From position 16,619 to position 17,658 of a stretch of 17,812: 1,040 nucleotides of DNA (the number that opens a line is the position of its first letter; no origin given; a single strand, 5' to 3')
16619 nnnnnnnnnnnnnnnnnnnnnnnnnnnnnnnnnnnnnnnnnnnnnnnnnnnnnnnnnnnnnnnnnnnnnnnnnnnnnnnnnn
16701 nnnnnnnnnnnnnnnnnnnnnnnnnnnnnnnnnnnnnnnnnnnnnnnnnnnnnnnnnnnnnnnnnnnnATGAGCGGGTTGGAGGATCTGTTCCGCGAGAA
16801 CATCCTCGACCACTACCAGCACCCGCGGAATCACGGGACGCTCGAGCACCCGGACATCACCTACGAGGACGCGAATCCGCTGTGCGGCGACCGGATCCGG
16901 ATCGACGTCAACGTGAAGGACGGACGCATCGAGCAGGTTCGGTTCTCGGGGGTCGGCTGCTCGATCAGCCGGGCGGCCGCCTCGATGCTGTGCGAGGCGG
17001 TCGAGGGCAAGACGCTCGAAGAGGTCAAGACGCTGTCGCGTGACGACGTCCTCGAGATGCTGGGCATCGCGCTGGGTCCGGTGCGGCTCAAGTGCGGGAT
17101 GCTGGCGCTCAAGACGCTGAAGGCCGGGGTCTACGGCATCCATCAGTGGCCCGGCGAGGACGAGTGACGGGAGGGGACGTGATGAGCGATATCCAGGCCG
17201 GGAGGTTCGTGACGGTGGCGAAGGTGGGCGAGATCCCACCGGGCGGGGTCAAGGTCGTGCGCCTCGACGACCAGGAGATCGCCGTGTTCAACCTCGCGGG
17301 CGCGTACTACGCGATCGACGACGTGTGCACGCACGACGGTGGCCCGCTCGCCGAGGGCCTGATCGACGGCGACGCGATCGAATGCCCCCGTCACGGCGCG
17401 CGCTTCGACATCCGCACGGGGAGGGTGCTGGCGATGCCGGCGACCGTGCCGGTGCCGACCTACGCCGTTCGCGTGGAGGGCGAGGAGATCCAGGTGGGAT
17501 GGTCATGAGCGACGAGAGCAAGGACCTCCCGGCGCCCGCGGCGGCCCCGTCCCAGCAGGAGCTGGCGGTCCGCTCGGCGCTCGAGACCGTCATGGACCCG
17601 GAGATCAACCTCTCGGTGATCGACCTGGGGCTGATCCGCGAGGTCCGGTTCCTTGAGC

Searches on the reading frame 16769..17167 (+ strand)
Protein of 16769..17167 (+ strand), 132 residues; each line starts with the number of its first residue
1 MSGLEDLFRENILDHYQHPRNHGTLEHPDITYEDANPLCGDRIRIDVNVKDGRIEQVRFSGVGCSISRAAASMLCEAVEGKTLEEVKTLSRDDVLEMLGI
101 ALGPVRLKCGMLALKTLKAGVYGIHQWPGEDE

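Call 5: search_protein_families(library=pfam, proteins=[window:16769-17167:+], max_evalue=0.01)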
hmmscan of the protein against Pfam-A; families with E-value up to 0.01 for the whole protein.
window:16769-17167:+ (132 aa): 3 families
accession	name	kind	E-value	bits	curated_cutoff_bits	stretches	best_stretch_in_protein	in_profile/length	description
PF01592.21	NifU_N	-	1.9e-31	109.3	22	1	9-122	3-118/127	NifU-like N terminal domain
PF12637.14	TSCPD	-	0.0012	19.5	22.8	1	38-86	11-60/88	TSCPD domain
PF02657.20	SufE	-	0.0092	16.2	27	0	39-101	41-100/121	Fe-S metabolism associated domain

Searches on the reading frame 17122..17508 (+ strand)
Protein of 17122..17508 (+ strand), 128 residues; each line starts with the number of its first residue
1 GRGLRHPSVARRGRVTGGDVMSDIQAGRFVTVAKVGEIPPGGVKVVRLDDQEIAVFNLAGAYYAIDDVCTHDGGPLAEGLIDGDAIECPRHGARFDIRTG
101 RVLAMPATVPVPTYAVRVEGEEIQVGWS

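Call 5: search_protein_families(library=pfam, proteins=[window:17122-17508:+], max_evalue=0.01)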
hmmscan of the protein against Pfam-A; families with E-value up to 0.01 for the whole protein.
window:17122-17508:+ (128 aa): 3 families
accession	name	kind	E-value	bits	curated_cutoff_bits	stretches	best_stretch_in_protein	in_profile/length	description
PF00355.32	Rieske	-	1.3e-21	76.7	20.3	1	30-114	3-87/88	Rieske [2Fe-2S] domain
PF13806.12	Rieske_2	-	2.7e-16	59.8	27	1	29-125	2-103/104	Rieske-like [2Fe-2S] domain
PF22543.2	Rieske_4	-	3e-06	27.9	28.4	1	47-103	18-78/119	Soluble Rieske-type ferredoxin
